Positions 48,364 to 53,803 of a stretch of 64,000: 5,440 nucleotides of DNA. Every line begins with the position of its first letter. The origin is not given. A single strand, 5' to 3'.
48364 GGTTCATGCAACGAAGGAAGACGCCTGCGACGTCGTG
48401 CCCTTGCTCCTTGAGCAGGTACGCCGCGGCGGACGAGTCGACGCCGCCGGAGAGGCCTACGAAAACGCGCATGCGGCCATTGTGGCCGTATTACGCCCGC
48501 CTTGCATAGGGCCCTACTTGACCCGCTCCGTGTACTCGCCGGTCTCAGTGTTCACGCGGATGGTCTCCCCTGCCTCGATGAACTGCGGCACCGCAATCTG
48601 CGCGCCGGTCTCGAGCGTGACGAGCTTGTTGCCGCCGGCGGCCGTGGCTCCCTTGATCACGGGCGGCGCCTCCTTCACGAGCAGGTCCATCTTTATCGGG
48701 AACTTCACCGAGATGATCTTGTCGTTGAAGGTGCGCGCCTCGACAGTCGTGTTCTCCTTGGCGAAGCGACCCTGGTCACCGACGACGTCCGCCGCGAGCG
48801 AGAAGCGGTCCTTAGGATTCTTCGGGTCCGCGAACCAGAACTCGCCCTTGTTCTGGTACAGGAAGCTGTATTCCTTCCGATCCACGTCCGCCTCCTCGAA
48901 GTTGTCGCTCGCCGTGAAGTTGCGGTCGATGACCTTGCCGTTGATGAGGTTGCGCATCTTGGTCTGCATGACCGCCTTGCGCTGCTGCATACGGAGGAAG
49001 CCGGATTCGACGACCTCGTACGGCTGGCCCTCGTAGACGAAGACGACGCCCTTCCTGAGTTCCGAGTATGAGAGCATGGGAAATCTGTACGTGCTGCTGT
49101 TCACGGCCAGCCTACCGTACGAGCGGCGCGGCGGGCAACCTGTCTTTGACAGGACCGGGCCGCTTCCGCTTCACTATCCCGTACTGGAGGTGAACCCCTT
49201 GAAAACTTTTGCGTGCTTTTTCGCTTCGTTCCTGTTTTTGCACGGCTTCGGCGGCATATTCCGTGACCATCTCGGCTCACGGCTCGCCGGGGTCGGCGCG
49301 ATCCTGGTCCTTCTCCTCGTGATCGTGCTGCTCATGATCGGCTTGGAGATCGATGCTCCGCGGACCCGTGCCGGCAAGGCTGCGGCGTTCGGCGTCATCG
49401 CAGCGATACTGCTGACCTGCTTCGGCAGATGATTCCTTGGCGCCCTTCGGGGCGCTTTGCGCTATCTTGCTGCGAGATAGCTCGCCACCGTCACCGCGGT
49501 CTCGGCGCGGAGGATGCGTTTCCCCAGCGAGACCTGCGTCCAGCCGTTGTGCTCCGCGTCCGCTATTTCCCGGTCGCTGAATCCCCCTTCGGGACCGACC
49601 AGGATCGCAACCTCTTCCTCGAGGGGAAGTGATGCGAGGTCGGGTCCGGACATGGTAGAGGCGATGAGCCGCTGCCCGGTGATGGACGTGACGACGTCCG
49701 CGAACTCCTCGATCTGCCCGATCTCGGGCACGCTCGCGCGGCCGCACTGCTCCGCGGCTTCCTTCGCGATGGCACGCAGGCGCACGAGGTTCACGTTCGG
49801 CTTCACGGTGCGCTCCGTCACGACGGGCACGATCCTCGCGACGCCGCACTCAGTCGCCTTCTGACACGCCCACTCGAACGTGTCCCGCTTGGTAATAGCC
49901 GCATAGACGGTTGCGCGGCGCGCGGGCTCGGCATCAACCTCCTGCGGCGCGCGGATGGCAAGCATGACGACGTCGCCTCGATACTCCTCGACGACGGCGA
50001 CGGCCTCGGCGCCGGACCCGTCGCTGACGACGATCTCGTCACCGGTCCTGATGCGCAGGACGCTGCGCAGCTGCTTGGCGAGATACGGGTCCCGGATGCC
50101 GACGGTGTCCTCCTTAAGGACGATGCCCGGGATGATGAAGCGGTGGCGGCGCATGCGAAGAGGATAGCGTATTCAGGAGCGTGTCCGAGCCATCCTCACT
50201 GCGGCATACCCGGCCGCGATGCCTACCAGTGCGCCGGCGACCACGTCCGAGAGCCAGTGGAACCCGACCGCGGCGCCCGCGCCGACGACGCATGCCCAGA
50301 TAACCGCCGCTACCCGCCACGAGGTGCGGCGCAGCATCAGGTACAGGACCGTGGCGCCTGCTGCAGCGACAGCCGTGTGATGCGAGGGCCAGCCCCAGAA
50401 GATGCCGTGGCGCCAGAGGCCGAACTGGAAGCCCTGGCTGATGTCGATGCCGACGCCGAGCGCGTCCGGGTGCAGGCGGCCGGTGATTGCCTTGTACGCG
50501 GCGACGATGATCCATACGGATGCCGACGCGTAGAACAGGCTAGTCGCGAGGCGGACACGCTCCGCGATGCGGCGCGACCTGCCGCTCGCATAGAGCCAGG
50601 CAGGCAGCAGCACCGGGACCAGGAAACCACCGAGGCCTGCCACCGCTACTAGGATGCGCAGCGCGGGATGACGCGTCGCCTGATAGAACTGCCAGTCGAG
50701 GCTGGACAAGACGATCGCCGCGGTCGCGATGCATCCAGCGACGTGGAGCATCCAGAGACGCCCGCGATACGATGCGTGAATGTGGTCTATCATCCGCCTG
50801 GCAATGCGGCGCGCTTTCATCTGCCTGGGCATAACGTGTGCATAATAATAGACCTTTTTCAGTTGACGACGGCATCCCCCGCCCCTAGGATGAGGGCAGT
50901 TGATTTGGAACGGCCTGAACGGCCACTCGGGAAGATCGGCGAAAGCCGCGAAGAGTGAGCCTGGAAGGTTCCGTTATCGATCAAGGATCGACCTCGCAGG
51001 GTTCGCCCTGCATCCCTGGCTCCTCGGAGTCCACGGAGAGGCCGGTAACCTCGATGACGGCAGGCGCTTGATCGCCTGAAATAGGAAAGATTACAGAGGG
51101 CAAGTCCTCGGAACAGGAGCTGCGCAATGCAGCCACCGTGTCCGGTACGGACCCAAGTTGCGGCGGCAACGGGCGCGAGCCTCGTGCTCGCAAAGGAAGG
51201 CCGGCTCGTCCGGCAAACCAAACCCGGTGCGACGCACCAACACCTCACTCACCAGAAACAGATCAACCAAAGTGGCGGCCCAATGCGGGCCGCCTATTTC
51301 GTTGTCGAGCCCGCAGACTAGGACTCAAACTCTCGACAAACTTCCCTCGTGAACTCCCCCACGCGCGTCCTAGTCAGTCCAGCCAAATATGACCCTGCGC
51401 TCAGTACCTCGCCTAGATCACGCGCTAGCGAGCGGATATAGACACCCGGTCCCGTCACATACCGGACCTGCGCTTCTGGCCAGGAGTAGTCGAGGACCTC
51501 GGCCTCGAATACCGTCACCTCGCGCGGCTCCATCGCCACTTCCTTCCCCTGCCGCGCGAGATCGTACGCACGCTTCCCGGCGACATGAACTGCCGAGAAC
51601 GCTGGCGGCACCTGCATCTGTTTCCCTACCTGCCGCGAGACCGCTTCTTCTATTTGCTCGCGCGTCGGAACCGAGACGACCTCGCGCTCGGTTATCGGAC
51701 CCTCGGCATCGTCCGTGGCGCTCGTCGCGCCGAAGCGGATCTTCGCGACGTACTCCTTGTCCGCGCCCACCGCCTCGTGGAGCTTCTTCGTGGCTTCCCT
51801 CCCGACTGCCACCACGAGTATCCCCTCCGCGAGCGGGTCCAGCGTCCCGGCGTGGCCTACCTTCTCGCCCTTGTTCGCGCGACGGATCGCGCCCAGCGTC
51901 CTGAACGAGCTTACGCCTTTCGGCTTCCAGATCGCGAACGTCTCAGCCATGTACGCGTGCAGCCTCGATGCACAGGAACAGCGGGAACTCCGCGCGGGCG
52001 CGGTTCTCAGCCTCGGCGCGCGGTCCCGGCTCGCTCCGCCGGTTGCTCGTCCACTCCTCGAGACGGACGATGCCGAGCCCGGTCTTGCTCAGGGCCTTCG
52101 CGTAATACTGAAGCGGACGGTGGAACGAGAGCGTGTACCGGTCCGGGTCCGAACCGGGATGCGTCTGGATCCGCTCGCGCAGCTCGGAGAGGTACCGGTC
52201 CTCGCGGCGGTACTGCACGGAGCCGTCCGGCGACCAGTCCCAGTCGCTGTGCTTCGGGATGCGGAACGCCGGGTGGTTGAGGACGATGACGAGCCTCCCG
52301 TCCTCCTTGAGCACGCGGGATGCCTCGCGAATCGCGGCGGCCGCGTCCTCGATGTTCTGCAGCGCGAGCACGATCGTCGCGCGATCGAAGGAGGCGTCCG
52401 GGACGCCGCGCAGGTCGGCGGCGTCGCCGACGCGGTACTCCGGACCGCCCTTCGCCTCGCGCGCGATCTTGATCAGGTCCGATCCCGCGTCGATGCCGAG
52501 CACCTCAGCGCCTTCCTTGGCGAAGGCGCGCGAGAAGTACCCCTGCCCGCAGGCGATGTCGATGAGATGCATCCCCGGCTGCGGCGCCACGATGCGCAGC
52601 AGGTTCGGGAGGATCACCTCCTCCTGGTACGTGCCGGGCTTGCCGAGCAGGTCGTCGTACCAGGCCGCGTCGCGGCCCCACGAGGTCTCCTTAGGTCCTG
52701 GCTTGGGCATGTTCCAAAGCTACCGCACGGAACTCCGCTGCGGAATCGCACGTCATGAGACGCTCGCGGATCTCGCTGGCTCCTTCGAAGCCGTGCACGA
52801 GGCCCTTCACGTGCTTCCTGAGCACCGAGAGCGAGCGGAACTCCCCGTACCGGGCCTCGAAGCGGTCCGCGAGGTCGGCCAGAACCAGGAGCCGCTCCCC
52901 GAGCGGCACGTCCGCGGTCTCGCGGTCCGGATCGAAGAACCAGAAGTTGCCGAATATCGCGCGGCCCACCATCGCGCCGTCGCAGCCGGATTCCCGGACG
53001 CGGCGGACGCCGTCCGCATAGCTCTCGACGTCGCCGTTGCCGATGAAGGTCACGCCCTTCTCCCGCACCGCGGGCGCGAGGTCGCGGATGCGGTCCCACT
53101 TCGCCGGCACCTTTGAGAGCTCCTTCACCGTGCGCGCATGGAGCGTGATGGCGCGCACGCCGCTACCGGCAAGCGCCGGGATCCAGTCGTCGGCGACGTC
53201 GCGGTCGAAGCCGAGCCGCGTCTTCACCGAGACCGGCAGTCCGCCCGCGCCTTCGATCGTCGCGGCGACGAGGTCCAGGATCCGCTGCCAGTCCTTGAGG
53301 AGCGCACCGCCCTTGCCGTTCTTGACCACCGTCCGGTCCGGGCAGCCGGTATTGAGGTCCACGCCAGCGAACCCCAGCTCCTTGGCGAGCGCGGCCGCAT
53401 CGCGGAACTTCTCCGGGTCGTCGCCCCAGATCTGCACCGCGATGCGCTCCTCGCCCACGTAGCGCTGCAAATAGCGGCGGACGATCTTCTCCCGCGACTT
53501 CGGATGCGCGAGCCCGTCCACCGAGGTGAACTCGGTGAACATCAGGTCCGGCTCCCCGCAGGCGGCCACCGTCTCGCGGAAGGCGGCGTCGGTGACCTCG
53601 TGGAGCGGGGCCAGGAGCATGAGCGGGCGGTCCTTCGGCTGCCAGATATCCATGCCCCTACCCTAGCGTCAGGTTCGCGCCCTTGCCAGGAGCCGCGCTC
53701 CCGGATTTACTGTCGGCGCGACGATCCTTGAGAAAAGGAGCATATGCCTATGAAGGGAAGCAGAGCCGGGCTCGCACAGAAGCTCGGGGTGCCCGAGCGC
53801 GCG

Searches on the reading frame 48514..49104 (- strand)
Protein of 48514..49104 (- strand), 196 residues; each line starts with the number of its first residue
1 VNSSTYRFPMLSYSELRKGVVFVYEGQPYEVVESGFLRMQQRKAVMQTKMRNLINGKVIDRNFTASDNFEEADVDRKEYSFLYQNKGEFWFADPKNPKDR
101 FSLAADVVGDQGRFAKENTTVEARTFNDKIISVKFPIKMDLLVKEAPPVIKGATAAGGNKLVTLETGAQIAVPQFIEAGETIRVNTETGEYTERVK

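Call 17: search_protein_families(library=pfam, proteins=[window:48514-49104:-], max_evalue=0.001)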
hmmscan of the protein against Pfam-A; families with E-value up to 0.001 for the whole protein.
window:48514-49104:- (196 aa): 3 families
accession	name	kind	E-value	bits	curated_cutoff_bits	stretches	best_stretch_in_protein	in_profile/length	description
PF09285.17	Elong-fact-P_C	-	1.2e-21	76.6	25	1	140-194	2-56/56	Elongation factor P, C-terminal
PF08207.18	EFP_N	-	1.9e-15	57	23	1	13-69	2-58/58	Elongation factor P (EF-P) KOW-like domain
PF01132.26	EFP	-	3.8e-07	30.4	27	1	77-131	1-54/54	Elongation factor P (EF-P) OB domain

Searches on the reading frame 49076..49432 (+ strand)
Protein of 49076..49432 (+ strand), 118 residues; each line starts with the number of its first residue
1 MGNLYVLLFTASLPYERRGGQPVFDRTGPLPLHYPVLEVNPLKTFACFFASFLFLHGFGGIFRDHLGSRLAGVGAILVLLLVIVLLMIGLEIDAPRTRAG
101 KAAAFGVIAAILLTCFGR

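Call 74: search_protein_families(library=pfam, proteins=[window:49076-49432:+], max_evalue=10)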
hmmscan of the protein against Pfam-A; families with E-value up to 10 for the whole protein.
window:49076-49432:+ (118 aa): 1 family
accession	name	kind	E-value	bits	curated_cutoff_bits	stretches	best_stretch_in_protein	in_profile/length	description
PF09842.14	DUF2069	-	0.094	13.3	23.3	1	44-87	55-98/104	Predicted membrane protein (DUF2069)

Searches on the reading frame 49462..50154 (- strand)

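Call 17: search_protein_families(library=pfam, proteins=[window:49462-50154:-], max_evalue=0.001)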
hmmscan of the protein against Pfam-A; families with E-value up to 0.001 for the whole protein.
window:49462-50154:- (230 aa): 2 families
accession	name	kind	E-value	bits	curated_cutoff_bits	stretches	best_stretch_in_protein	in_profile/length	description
PF04452.19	Methyltrans_RNA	-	9.4e-43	146.1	23.9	1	79-225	5-161/165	RNA methyltransferase domain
PF20260.4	PUA_4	-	1.9e-05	25.1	23.9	1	30-57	10-37/48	RNA methyltransferase PUA domain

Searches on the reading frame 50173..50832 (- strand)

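Call 17: search_protein_families(library=pfam, proteins=[window:50173-50832:-], max_evalue=0.001)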
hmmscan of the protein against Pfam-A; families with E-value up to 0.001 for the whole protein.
window:50173-50832:- (219 aa): 1 family
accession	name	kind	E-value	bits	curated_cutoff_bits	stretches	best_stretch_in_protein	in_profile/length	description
PF01569.27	PAP2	-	6.1e-15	55.6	27.2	1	97-218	3-128/130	PAP2 superfamily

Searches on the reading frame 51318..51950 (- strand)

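Call 17: search_protein_families(library=pfam, proteins=[window:51318-51950:-], max_evalue=0.001)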
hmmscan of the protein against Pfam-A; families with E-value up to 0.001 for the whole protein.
window:51318-51950:- (210 aa): 3 families
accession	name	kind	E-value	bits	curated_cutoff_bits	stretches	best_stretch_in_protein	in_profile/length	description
PF01509.24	TruB_N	-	1e-46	159.5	27.3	1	23-172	1-149/149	TruB family pseudouridylate synthase (N terminal domain)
PF16198.10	TruB_C_2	-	3.9e-05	24.1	29.3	1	173-203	1-31/66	tRNA pseudouridylate synthase B C-terminal domain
PF00849.27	PseudoU_synth_2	-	6.5e-05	23.6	26.8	1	21-98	29-98/152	RNA pseudouridylate synthase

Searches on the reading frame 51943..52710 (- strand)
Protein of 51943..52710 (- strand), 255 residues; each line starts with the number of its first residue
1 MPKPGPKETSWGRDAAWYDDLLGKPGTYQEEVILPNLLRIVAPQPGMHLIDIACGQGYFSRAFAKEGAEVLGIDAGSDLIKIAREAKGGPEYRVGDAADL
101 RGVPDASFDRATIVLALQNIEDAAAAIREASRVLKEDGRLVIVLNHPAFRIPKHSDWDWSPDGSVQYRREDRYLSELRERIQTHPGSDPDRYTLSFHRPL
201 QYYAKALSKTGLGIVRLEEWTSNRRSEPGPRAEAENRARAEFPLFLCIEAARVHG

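Call 17: search_protein_families(library=pfam, proteins=[window:51943-52710:-], max_evalue=0.001)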
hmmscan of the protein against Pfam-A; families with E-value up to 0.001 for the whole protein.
window:51943-52710:- (255 aa): 9 families
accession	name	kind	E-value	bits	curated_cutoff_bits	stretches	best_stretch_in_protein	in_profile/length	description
PF08241.18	Methyltransf_11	-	1.9e-20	73.8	21.2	1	51-142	2-95/95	Methyltransferase domain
PF13649.12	Methyltransf_25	-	3.6e-15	56.9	27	1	50-138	2-97/97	Methyltransferase domain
PF13847.12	Methyltransf_31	-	8e-14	52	27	1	45-142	3-109/145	Methyltransferase domain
PF13489.12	Methyltransf_23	-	1.7e-11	44.6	27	1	29-212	5-159/164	Methyltransferase domain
PF08242.18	Methyltransf_12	-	6.3e-11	43.3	30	1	50-140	1-98/98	Methyltransferase domain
PF01209.24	Ubie_methyltran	-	1.5e-10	41.3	20.1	1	39-143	41-152/233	ubiE/COQ5 methyltransferase family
PF05175.20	MTS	-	0.00022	21.4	23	0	39-146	25-142/170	Methyltransferase small domain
PF02353.26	CMAS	-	0.00037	20.3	27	1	41-141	58-163/273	Mycolic acid cyclopropane synthetase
PF13679.12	Methyltransf_32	-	0.00074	19.9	27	1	41-87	21-73/143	Methyltransferase domain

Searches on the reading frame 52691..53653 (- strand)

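Call 18: search_protein_families(library=pfam, proteins=[window:52691-53653:-], max_evalue=0.001)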
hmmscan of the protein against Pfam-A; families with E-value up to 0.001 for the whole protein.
window:52691-53653:- (320 aa): 1 family
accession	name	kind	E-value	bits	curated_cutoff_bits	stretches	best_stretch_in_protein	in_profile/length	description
PF01207.24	Dus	-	7.1e-56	190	20.4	1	13-316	1-306/311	Dihydrouridine synthase (Dus)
